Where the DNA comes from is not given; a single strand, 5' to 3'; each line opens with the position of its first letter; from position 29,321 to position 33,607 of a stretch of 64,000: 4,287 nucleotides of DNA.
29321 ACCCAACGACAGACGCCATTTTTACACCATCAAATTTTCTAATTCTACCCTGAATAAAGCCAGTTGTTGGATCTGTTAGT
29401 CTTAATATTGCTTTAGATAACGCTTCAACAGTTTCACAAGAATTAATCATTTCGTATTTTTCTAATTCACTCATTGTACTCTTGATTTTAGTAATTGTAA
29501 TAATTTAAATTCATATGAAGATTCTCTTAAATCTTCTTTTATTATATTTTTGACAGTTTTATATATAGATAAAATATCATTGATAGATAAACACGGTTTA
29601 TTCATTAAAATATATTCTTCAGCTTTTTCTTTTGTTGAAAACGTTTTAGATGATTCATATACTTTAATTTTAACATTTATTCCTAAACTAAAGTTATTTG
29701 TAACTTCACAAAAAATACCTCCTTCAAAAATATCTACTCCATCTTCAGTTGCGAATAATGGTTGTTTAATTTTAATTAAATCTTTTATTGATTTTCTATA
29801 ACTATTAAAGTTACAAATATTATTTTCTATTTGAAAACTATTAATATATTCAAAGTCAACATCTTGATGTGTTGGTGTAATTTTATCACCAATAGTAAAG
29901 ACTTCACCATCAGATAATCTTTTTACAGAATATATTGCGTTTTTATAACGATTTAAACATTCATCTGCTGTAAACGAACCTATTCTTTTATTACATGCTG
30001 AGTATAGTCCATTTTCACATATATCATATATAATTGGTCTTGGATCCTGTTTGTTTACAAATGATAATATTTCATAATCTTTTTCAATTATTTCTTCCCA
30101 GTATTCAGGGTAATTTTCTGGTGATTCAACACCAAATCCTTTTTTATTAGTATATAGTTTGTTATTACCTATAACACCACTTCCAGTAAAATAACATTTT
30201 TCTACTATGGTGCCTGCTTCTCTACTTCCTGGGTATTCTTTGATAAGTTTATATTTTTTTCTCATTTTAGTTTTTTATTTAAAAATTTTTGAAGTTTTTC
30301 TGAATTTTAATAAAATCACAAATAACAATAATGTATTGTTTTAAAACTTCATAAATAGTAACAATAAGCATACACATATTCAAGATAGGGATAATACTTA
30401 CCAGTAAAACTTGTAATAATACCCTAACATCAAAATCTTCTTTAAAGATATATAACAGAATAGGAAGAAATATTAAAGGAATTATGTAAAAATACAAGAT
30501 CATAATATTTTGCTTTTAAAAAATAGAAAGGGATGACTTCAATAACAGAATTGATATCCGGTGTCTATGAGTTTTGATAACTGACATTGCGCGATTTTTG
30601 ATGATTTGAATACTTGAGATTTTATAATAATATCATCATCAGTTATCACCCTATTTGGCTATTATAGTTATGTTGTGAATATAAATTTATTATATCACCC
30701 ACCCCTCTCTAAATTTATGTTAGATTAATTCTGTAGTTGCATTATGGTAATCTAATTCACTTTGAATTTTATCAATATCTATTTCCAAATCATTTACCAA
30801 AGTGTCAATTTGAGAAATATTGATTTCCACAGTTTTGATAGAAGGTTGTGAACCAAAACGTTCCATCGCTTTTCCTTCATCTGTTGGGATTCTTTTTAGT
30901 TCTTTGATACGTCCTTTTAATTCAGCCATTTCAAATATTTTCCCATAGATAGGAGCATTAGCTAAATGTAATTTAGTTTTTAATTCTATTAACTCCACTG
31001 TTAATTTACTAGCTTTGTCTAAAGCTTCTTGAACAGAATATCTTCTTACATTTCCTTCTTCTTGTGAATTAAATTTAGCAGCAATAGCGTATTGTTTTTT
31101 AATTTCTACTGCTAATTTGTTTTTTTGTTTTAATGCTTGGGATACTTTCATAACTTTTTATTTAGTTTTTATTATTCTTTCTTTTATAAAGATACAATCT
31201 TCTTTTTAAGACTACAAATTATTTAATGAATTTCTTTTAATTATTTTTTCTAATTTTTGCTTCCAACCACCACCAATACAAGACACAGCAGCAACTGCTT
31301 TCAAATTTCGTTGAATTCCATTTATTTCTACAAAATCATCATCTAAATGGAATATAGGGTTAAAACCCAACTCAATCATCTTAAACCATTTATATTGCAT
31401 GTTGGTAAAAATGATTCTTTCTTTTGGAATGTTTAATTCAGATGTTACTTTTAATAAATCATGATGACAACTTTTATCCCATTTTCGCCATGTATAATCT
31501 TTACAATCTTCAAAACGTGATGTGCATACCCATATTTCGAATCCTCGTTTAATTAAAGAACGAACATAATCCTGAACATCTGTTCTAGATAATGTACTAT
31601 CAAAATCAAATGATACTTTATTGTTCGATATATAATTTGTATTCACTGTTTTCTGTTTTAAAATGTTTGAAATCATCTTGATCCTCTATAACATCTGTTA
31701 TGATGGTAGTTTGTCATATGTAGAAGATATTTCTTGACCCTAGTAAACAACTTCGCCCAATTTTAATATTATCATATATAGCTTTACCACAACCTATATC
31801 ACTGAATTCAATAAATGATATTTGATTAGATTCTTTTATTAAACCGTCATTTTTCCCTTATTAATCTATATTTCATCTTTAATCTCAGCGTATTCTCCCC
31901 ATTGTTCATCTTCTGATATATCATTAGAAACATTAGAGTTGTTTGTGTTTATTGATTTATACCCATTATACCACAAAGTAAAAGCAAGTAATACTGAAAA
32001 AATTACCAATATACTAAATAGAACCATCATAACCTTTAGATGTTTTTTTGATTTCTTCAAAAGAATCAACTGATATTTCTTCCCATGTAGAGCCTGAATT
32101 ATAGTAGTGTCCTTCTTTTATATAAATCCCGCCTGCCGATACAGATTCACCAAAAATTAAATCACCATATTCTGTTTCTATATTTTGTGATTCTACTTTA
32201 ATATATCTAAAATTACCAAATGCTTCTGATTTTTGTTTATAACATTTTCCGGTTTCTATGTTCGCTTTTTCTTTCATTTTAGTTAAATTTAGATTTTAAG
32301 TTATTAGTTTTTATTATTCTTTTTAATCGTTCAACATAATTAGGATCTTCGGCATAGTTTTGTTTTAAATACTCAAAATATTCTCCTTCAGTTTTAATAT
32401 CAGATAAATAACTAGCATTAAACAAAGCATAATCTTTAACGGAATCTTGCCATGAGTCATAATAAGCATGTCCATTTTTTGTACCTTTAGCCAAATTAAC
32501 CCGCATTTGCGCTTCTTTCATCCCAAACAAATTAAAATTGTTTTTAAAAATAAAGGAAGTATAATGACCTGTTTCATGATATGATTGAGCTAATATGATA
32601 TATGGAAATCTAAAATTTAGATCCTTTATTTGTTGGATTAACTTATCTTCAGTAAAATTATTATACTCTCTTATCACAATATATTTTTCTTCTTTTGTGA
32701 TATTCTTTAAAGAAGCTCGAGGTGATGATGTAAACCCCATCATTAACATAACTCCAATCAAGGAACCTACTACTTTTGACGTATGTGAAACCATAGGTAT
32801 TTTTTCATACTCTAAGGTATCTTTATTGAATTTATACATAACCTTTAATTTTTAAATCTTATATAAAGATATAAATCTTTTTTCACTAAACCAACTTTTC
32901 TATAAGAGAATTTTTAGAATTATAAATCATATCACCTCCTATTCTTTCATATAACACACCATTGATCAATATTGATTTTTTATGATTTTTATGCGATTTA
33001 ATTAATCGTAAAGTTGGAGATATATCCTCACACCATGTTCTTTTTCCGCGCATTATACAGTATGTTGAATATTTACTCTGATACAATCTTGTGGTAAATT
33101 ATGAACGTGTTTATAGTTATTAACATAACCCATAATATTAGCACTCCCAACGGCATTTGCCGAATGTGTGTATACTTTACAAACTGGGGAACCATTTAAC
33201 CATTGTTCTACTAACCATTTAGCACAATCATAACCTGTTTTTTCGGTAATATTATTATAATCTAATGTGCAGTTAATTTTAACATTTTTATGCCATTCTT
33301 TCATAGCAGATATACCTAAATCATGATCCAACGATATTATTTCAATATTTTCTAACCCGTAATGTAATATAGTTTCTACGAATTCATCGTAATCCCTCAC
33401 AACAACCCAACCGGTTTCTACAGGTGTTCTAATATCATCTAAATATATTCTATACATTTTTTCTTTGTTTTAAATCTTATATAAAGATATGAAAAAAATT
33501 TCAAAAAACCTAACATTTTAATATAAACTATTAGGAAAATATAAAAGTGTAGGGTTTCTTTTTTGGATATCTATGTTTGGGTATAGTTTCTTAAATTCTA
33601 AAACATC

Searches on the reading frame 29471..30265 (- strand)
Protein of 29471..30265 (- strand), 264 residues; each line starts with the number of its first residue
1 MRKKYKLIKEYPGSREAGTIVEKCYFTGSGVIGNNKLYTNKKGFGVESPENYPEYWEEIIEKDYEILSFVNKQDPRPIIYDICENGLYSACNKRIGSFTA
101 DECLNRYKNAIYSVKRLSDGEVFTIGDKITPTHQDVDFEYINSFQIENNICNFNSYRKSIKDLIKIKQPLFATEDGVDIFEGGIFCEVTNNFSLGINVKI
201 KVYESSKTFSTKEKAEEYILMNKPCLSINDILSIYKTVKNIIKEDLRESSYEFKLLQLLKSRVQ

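Call 28: find_encoding_contigs(protein=window:29471-30265:-, flank=10000, max_places=2)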
Protein window:29471-30265:- (264 aa): 4 contigs read that carry it; 2 places shown.
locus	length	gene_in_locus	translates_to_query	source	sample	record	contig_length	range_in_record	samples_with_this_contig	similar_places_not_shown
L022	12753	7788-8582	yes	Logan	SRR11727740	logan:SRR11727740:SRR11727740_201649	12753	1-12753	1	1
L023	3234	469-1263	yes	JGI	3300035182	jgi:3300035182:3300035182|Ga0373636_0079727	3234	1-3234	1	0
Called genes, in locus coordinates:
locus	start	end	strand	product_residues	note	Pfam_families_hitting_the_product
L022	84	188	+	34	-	-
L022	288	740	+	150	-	-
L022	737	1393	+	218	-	-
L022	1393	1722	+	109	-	-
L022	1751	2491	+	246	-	PF01743:PolyA_pol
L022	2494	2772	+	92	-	-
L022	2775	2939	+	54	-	-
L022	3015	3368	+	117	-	-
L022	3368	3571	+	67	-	-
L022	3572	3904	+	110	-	-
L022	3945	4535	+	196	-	-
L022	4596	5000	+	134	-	PF20274:cREC_REC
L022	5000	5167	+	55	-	-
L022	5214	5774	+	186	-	PF01832:Glucosaminidase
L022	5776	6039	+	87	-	-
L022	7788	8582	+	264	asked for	-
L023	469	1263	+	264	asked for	-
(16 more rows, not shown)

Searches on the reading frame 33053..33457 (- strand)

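Call 41: search_protein_families(library=pfam, proteins=[window:33053-33457:-], max_evalue=0.01)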
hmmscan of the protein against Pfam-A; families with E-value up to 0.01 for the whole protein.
window:33053-33457:- (134 aa): 1 family
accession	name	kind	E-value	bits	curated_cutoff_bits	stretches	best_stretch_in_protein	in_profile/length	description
PF20274.4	cREC_REC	-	5.2e-24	85.2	27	1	3-113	2-87/88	Cyclic-phosphate processing Receiver domain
